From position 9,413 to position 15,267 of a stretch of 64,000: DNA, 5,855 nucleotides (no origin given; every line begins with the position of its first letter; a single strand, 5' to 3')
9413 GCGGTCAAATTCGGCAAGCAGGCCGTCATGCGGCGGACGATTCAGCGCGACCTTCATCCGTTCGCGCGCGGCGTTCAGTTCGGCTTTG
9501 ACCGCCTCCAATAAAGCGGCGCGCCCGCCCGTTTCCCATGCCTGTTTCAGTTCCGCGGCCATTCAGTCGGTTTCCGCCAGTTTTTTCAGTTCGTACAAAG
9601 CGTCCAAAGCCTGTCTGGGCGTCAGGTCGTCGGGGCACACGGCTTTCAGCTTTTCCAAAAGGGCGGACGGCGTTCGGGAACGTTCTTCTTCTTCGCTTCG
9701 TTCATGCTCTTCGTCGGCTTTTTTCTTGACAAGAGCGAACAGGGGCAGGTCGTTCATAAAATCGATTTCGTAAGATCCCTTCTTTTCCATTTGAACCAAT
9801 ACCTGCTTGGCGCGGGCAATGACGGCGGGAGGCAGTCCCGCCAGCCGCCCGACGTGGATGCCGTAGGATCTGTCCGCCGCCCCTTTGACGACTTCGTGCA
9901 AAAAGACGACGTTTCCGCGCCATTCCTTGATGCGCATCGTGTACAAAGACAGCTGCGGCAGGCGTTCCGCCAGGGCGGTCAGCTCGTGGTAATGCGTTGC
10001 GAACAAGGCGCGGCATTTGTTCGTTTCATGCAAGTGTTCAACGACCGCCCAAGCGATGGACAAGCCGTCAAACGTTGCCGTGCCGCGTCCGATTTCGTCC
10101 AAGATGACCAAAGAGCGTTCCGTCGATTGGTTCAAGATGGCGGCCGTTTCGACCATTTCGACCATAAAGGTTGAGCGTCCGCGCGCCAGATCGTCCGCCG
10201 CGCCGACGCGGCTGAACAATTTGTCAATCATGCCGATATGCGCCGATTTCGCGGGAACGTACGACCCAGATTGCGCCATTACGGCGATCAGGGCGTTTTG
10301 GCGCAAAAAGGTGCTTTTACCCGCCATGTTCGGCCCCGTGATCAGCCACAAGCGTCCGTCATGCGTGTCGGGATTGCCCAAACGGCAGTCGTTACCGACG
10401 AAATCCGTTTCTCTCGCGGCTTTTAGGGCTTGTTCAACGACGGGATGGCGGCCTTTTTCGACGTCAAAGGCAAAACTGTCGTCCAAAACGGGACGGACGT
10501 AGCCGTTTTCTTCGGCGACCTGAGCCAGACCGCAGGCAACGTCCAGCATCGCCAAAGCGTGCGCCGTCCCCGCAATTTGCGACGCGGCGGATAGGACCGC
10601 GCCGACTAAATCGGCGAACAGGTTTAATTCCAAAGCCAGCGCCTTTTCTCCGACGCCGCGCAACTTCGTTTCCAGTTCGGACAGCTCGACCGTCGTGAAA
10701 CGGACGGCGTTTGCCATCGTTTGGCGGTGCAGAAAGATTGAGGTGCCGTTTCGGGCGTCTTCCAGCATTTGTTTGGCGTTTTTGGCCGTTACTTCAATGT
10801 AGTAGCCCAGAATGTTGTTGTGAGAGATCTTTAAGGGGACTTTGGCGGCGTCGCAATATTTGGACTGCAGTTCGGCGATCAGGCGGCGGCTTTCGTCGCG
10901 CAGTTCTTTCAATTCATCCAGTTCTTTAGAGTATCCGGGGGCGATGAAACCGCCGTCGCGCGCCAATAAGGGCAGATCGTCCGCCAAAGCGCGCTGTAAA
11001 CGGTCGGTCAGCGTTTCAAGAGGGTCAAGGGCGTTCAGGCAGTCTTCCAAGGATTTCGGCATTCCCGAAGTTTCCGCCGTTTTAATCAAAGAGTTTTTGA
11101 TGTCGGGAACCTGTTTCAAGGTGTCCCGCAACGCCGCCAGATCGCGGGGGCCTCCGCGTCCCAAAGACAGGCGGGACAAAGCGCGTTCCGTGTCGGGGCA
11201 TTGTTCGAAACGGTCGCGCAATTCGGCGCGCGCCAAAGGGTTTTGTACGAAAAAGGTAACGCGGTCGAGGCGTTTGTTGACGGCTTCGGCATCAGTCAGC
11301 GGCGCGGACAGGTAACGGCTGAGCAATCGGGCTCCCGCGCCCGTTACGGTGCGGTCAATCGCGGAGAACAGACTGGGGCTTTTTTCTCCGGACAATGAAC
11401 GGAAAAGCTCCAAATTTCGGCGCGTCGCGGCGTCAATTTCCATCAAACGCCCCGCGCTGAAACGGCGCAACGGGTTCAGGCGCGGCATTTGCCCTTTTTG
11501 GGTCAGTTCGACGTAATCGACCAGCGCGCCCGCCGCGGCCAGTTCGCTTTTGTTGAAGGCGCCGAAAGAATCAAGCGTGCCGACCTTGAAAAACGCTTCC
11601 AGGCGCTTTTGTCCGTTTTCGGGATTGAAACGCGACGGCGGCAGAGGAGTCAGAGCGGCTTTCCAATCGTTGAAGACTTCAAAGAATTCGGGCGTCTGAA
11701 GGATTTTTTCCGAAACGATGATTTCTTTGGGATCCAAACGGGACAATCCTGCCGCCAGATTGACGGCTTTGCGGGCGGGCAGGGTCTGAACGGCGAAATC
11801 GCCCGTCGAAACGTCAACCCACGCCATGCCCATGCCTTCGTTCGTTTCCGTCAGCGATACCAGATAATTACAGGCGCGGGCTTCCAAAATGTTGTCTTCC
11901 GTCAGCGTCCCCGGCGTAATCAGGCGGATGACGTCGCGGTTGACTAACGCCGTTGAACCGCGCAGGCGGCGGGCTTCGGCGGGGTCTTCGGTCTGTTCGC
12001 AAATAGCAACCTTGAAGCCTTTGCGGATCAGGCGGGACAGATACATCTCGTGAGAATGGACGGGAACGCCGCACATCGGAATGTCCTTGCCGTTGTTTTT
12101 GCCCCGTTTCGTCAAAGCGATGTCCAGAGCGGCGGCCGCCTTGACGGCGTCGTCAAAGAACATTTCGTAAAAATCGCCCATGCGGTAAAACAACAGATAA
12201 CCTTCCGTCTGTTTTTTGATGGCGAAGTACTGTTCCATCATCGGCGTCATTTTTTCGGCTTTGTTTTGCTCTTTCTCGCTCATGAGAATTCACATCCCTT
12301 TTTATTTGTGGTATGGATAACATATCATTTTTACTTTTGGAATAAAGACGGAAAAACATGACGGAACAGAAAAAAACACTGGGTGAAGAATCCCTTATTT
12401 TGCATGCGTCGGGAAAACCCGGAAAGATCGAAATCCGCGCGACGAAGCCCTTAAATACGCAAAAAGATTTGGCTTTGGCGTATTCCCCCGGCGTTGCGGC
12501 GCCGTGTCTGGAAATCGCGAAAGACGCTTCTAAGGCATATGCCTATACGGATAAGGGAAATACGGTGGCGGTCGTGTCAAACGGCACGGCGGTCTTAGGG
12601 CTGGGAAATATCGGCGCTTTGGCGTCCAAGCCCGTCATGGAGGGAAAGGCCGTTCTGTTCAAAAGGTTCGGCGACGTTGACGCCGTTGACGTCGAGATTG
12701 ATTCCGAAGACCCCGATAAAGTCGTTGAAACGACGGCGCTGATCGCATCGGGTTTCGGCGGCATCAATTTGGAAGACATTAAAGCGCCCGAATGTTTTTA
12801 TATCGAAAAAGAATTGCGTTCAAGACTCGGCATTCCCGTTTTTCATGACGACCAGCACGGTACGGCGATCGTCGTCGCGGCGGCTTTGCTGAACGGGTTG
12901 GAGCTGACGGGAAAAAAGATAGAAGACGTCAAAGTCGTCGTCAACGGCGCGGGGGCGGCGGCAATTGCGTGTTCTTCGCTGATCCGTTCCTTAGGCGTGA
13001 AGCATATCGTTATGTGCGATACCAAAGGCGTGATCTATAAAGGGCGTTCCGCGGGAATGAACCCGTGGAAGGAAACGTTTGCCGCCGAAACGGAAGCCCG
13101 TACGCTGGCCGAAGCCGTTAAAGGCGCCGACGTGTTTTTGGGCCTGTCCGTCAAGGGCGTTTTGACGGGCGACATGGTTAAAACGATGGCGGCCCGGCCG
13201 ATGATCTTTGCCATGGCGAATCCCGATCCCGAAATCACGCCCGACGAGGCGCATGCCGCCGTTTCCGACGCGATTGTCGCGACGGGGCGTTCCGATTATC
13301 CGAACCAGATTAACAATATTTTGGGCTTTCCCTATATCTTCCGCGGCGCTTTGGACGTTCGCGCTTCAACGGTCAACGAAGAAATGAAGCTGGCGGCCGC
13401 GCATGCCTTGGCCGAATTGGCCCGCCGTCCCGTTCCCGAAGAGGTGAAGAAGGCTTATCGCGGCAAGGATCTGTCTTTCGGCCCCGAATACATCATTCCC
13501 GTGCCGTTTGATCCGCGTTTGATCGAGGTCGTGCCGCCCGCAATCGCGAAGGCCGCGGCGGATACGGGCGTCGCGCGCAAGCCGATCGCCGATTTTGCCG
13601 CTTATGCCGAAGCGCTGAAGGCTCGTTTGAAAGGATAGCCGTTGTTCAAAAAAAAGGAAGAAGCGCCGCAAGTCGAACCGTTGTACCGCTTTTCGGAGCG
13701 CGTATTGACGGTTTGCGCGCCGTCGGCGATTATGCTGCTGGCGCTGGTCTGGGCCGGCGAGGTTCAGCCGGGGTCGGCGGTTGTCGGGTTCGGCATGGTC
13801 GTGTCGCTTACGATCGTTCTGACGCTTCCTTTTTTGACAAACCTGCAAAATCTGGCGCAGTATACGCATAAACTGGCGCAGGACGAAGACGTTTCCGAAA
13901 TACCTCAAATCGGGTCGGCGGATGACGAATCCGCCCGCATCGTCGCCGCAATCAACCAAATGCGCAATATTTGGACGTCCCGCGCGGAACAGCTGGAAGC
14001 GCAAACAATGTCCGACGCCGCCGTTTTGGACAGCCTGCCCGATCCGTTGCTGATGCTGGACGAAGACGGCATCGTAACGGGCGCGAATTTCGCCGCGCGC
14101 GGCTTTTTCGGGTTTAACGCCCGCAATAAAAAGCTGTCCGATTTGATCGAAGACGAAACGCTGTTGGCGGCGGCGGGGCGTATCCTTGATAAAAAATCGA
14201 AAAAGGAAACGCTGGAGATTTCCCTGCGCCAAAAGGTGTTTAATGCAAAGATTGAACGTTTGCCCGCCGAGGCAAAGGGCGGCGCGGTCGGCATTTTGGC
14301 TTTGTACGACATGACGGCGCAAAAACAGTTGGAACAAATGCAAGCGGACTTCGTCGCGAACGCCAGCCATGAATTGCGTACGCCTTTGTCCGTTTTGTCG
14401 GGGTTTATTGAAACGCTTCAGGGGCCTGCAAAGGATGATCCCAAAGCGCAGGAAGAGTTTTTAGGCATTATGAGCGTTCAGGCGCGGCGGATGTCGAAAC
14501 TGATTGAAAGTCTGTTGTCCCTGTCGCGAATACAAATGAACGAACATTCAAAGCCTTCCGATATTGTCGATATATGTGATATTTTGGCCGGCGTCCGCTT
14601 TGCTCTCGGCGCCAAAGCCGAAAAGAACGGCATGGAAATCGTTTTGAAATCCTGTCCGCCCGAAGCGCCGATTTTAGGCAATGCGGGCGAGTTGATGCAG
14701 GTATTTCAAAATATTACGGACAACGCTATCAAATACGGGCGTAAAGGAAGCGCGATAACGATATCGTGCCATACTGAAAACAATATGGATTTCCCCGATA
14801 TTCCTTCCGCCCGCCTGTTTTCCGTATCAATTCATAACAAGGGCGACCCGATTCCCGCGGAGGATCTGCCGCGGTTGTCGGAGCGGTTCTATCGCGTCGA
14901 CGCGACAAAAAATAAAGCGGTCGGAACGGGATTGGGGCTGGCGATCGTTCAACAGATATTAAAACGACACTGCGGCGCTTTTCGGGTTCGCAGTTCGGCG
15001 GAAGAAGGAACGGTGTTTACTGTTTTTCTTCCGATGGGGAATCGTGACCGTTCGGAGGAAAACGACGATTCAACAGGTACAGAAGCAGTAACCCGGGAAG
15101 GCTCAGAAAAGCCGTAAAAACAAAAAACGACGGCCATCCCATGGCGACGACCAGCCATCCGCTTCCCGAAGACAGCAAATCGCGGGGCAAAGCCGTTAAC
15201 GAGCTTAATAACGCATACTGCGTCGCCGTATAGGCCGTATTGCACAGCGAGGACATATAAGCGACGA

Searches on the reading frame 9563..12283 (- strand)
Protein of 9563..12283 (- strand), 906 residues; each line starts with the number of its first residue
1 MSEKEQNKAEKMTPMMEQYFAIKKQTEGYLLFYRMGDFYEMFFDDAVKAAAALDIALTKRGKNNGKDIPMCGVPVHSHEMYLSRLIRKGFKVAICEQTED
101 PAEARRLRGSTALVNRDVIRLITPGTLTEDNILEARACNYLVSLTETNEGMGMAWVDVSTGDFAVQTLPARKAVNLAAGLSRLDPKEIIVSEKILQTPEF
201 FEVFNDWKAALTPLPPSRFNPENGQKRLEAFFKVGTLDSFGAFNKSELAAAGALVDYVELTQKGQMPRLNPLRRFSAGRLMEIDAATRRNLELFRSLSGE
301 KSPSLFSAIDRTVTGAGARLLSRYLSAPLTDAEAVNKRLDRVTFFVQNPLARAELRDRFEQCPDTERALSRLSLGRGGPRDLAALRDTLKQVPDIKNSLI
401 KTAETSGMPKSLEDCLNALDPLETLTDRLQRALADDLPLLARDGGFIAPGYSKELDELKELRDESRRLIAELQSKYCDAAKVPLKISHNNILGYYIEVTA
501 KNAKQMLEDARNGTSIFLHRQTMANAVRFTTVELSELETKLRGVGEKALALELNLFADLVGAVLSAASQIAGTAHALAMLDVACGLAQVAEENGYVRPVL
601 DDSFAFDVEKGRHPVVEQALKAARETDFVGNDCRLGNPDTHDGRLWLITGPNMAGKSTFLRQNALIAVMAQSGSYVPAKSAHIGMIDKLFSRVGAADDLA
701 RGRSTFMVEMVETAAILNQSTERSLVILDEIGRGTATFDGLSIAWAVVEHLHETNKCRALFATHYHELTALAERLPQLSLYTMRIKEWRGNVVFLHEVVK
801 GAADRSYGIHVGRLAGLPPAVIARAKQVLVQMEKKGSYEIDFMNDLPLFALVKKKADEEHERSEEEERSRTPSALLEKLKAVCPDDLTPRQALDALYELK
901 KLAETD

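Call 36: search_protein_families(library=pfam, proteins=[window:9563-12283:-], max_evalue=0.000001)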
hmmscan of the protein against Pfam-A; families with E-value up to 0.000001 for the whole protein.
window:9563-12283:- (906 aa): 5 families
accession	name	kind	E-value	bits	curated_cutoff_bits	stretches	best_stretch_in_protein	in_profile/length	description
PF00488.27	MutS_V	-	3.8e-85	285.1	30.2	1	646-833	1-188/188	MutS domain V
PF05192.23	MutS_III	-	4.5e-47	161.3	34.1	1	286-587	1-194/194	MutS domain III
PF01624.25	MutS_I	-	2.8e-42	143.9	20.6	1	13-130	1-112/113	MutS domain I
PF05188.22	MutS_II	-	1.2e-22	81.2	25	1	139-269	1-132/133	MutS domain II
PF05190.23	MutS_IV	-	2e-18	66.9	22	1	450-544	1-89/92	MutS family domain IV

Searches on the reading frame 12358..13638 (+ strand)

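Call 36: search_protein_families(library=pfam, proteins=[window:12358-13638:+], max_evalue=0.000001)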
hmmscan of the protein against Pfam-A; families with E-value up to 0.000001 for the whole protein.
window:12358-13638:+ (426 aa): 2 families
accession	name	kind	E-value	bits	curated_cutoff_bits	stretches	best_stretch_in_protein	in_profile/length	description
PF00390.24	malic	-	1.8e-29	103.3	23.1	1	22-154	2-182/182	Malic enzyme, N-terminal domain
PF03949.21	Malic_M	-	1.9e-23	83.5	23.5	1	168-358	3-228/258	Malic enzyme, NAD binding domain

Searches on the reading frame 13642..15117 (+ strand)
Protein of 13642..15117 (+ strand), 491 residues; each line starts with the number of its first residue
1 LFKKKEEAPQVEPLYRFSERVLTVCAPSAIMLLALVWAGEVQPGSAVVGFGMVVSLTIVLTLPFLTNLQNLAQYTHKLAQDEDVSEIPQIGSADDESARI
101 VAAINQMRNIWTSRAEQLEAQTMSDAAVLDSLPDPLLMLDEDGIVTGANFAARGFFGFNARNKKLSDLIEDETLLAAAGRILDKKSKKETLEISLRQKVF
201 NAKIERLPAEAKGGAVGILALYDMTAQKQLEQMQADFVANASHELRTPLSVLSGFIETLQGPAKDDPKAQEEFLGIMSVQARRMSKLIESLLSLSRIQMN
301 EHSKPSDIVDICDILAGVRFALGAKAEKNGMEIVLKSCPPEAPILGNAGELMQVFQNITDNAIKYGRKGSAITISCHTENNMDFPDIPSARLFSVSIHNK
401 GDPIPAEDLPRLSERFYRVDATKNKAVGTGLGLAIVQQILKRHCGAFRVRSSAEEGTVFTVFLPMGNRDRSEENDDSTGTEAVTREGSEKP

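Call 36: search_protein_families(library=pfam, proteins=[window:13642-15117:+], max_evalue=0.000001)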
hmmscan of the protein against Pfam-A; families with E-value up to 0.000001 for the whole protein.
window:13642-15117:+ (491 aa): 2 families
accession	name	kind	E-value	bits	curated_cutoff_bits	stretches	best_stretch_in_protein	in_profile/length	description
PF02518.31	HATPase_c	-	2.9e-23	82.9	26.4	1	348-465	3-109/111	Histidine kinase-, DNA gyrase B-, and HSP90-like ATPase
PF00512.31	HisKA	-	5.8e-19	68.4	26.9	1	234-298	2-64/66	His Kinase A (phospho-acceptor) domain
